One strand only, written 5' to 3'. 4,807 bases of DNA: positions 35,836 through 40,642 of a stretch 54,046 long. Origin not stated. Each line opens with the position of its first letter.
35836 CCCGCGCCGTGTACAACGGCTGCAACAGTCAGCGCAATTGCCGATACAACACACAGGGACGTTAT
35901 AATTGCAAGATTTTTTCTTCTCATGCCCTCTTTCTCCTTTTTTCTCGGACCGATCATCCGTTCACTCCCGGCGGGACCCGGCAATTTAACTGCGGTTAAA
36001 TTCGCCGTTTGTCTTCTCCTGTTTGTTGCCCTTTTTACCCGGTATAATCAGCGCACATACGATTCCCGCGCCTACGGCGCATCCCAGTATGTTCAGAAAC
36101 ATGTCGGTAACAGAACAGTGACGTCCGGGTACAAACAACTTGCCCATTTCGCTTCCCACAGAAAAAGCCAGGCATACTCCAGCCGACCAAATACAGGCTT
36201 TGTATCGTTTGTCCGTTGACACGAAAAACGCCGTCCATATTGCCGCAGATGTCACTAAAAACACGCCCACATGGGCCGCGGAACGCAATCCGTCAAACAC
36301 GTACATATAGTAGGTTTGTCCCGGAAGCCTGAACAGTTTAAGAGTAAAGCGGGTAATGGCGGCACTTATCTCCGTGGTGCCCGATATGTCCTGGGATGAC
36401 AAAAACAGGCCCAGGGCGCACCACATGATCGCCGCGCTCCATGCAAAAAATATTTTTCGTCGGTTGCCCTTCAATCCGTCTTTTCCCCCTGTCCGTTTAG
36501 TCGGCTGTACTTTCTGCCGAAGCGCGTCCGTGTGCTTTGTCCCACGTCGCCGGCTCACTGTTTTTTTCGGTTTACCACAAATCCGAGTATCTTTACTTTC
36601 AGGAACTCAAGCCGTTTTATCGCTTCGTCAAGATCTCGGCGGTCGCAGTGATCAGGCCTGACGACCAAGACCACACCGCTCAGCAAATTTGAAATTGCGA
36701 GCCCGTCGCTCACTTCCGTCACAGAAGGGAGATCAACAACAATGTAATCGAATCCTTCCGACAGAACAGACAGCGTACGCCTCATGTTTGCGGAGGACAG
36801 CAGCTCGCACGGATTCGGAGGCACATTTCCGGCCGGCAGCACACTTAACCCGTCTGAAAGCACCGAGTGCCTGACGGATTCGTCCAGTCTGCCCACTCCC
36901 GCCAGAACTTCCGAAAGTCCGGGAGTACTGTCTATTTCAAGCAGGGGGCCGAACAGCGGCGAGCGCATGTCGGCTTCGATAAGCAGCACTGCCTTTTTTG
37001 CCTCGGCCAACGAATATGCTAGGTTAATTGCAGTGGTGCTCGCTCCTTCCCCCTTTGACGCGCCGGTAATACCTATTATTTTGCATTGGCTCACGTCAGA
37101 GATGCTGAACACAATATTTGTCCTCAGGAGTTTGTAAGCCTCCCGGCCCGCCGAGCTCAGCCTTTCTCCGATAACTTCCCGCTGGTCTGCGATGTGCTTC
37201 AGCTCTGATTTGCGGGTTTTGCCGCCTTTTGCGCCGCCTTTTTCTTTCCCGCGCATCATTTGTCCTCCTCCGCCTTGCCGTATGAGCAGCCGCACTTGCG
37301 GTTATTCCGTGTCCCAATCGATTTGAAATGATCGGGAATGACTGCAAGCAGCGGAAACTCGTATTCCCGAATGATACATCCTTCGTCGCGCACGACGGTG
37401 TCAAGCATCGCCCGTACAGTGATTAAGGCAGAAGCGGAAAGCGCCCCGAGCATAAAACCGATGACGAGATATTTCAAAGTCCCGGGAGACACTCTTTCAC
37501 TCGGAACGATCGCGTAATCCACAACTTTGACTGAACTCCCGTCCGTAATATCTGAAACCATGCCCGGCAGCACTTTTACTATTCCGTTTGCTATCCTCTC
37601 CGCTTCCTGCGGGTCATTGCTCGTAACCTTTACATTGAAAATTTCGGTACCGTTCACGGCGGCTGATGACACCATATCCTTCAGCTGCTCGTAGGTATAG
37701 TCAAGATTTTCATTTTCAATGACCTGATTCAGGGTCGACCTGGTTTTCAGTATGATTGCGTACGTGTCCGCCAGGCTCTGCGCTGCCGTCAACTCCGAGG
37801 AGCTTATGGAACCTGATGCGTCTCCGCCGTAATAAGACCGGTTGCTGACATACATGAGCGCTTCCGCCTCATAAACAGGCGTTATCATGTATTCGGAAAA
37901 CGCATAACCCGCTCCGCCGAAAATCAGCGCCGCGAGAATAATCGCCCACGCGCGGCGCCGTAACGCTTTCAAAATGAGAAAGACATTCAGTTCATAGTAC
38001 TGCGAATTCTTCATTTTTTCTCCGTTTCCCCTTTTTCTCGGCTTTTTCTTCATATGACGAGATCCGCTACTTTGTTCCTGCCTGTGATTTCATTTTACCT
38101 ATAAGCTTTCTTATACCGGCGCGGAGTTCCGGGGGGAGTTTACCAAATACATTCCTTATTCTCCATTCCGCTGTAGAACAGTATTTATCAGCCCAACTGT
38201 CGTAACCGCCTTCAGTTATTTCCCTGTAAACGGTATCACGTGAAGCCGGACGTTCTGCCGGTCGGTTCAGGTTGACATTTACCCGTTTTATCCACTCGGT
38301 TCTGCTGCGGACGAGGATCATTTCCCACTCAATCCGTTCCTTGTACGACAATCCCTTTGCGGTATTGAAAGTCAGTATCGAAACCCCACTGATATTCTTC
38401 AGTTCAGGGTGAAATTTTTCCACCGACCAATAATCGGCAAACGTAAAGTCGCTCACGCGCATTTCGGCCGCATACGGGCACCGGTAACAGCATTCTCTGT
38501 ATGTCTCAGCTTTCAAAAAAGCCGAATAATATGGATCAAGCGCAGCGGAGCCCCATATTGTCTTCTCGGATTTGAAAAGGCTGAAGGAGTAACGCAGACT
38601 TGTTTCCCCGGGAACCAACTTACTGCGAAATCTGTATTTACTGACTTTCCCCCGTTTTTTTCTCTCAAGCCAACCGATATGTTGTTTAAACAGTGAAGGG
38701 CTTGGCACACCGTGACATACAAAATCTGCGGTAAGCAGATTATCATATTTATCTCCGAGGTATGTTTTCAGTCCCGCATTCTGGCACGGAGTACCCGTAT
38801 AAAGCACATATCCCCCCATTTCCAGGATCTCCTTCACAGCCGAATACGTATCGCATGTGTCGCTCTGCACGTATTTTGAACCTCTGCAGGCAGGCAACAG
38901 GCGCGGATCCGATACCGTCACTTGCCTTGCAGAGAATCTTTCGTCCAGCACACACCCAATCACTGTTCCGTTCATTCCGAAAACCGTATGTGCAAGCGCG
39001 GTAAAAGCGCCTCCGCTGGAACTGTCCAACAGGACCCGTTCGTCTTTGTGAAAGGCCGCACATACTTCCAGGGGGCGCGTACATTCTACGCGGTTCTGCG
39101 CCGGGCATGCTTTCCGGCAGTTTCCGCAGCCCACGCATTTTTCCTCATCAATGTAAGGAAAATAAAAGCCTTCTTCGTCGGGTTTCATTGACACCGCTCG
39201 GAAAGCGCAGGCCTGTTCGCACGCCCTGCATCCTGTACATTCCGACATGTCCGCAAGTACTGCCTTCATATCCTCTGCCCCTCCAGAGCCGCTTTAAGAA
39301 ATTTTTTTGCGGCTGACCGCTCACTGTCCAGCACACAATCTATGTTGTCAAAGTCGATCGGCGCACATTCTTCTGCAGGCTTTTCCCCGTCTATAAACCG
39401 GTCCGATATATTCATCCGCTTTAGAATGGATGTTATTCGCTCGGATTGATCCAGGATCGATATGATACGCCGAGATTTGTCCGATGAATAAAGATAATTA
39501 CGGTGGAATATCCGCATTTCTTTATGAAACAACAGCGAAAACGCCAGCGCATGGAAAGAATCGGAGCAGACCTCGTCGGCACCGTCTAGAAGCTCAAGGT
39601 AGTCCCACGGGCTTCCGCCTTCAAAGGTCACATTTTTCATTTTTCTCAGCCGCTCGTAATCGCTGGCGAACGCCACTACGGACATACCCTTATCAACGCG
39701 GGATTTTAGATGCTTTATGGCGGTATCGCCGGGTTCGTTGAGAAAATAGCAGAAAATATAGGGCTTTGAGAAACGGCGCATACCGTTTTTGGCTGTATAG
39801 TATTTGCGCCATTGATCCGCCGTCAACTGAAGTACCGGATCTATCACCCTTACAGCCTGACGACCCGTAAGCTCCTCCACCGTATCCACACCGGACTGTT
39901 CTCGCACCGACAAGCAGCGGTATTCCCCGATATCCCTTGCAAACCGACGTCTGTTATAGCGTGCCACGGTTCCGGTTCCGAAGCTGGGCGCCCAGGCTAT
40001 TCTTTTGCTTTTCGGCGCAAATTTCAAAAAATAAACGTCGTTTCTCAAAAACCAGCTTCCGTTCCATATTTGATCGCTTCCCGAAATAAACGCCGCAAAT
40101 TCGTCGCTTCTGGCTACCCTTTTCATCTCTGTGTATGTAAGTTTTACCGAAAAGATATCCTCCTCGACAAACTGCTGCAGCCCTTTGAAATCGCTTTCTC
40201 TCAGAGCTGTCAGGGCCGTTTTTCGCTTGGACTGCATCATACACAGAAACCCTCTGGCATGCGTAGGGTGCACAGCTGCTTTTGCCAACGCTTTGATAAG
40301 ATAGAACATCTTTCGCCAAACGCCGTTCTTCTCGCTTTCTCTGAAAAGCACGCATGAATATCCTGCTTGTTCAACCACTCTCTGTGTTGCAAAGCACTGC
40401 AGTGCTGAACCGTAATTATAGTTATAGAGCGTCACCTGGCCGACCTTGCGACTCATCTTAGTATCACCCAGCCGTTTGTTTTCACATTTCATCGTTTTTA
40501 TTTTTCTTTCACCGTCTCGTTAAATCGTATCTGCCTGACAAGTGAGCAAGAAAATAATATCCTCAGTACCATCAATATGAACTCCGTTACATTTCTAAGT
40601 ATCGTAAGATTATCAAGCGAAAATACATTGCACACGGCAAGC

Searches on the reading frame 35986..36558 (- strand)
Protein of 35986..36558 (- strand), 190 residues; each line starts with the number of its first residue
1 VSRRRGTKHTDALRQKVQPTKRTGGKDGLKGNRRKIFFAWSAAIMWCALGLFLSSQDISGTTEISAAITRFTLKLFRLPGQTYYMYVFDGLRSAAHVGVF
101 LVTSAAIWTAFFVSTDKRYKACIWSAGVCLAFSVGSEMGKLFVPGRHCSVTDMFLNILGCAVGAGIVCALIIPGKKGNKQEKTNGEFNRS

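Call 78: search_protein_families(library=pfam, proteins=[window:35986-36558:-], max_evalue=0.01)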
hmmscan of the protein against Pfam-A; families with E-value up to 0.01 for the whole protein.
window:35986-36558:- (190 aa): 1 family
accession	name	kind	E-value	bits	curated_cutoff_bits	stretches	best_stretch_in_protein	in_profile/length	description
PF04892.17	VanZ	-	3.1e-12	47.6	30.1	1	42-168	4-123/126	VanZ like family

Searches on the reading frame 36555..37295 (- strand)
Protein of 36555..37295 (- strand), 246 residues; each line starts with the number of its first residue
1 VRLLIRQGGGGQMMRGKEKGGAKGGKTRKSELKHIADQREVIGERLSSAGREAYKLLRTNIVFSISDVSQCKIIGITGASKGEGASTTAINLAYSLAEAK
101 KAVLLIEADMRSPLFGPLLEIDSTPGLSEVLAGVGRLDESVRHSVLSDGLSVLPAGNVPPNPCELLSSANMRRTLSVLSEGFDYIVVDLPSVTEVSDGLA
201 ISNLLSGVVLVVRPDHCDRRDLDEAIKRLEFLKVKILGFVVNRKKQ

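Call 78: search_protein_families(library=pfam, proteins=[window:36555-37295:-], max_evalue=0.01)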
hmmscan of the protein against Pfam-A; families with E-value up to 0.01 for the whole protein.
window:36555-37295:- (246 aa): 5 families
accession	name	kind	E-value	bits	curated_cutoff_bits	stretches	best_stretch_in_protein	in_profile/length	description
PF13614.12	AAA_31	-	1.7e-08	35.1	27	1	72-193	2-129/177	AAA domain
PF10609.15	ParA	-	7.4e-08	32.5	27.1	1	73-242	5-173/246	NUBPL iron-transfer P-loop NTPase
PF01656.29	CbiA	-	8.9e-07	29.4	25.4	1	76-243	3-82/125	CobQ/CobB/MinD/ParA nucleotide binding domain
PF06564.18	CBP_BcsQ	-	2.7e-05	24.3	21.3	1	72-216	2-149/234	Cellulose biosynthesis protein BcsQ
PF01268.25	FTHFS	-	3.2e-05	22.8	27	1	28-121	11-104/556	Formate--tetrahydrofolate ligase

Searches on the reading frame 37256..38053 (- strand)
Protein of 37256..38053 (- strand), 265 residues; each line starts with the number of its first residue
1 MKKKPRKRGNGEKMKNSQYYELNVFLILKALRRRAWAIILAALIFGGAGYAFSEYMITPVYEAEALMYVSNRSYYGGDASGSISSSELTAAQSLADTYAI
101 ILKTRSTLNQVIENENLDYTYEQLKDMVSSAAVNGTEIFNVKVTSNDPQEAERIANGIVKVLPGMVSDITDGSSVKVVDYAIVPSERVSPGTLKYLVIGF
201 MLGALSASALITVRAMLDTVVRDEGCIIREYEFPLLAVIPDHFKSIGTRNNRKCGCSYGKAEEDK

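Call 78: search_protein_families(library=pfam, proteins=[window:37256-38053:-], max_evalue=0.01)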
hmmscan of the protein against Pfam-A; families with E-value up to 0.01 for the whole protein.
window:37256-38053:- (265 aa): 2 families
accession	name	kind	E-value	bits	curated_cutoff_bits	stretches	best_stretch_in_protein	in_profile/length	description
PF02706.20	Wzz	-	2.1e-14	54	25.5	1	21-114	2-90/91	Chain length determinant protein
PF13807.11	GNVR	-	0.0009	19.6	27.7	1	173-216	39-82/82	G-rich domain on putative tyrosine kinase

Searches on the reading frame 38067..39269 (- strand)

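Call 4: search_protein_families(library=pfam, proteins=[window:38067-39269:-])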
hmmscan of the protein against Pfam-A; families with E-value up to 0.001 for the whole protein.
window:38067-39269:- (400 aa): 9 families
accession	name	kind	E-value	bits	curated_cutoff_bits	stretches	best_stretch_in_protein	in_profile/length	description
PF04432.18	FrhB_FdhB_C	-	7.9e-14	52.2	23.3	1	155-313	4-136/150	Coenzyme F420 hydrogenase/dehydrogenase, beta subunit C terminus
PF12838.12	Fer4_7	-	2.3e-10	41.2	27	1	11-58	2-51/52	4Fe-4S dicluster domain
PF12797.12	Fer4_2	-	1.9e-09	37.3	24.5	1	37-57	2-22/22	4Fe-4S binding domain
PF00037.32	Fer4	-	6.7e-09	35.6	21.1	1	38-57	1-20/24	4Fe-4S binding domain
PF13187.11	Fer4_9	-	9.4e-08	32.4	27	1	10-58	1-50/52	4Fe-4S dicluster domain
PF13237.11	Fer4_10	-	1e-07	32.2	25.5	1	38-58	2-24/53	4Fe-4S dicluster domain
PF12837.12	Fer4_6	-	4.9e-06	26.7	25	1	37-58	1-22/24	4Fe-4S binding domain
PF14697.11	Fer4_21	-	6e-06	26.7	35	1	7-61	4-57/59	4Fe-4S dicluster domain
PF04422.18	FrhB_FdhB_N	-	2.4e-05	24.8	22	1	70-138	2-73/78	Coenzyme F420 hydrogenase/dehydrogenase, beta subunit N-term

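Call 5: search_protein_families(library=ncbifam, proteins=[window:38067-39269:-])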
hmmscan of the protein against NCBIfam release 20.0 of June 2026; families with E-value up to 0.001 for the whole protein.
window:38067-39269:- (400 aa): 27 families (the best 25 are shown)
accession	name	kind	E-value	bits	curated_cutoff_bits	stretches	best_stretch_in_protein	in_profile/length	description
NF005504.0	PRK07118.1-3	equivalog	7e-08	32.2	437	1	11-58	142-186/293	Fe-S cluster domain-containing protein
NF058577.1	FdxA_fam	equivalog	1.2e-07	31.8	65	1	9-58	7-51/52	4Fe-4S ferredoxin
NF043069.1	T4HPD_activ_SAM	equivalog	4e-07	29.7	425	1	5-87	47-126/299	trans-4-hydroxy-L-proline dehydratase activase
TIGR04105.1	FeFe_hydrog_B1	subfamily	7.2e-07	28.2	450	1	10-70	112-170/462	monomeric [FeFe] hydrogenase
NF006808.0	PRK09326.1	equivalog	1.8e-06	27.1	444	1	7-167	10-174/341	F420H2 dehydrogenase subunit F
NF005503.0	PRK07118.1-2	equivalog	2.5e-06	27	252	1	10-58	139-182/292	RnfABCDGE type electron transport complex subunit B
TIGR02936.1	fdxN_nitrog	equivalog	3.5e-06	27.1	80.55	0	36-57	14-35/91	ferredoxin III, nif-specific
TIGR01971.1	NuoI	subfamily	3.8e-06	26.5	113.05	1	9-68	42-105/121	NADH-quinone oxidoreductase, chain I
TIGR02512.1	FeFe_hydrog_A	subfamily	3.8e-06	26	405.95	1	4-81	2-88/375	[FeFe] hydrogenase, group A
TIGR02700.1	flavo_MJ0208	hypoth_equivalog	7.9e-06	25.3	251.35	1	7-59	146-193/234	dihydromethanopterin reductase (acceptor)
NF004914.0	PRK06273.1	equivalog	1.1e-05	25.2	163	0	40-78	48-87/167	ferredoxin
NF009053.0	PRK12387.1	subfamily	1.7e-05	24.7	204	1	7-59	36-89/180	formate hydrogenlyase complex iron-sulfur subunit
NF040616.1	F420_dehyd_FpoF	exception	1.7e-05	24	475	1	7-168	9-174/337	F420H2 dehydrogenase subunit FpoF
NF040770.1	hetero_SS_HdrA2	exception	1.8e-05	23.1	1100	1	7-58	575-621/777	CoB-CoM heterodisulfide reductase HdrA2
NF042909.1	FMH_DH_FwdF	exception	2e-05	23.8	375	1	5-59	253-310/336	tungsten-dependent formylmethanofuran dehydrogenase subunit FwdF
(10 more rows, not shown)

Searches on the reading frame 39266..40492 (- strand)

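Call 4: search_protein_families(library=pfam, proteins=[window:39266-40492:-])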
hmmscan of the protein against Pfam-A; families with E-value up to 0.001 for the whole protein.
window:39266-40492:- (408 aa): 1 family
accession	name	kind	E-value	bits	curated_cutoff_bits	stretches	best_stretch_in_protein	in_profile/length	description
PF04230.19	PS_pyruv_trans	-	4.4e-24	86.3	25.3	1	26-325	1-272/280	Polysaccharide pyruvyl transferase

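Call 5: search_protein_families(library=ncbifam, proteins=[window:39266-40492:-])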
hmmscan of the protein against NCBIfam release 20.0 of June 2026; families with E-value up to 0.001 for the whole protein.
window:39266-40492:- (408 aa): 0 families
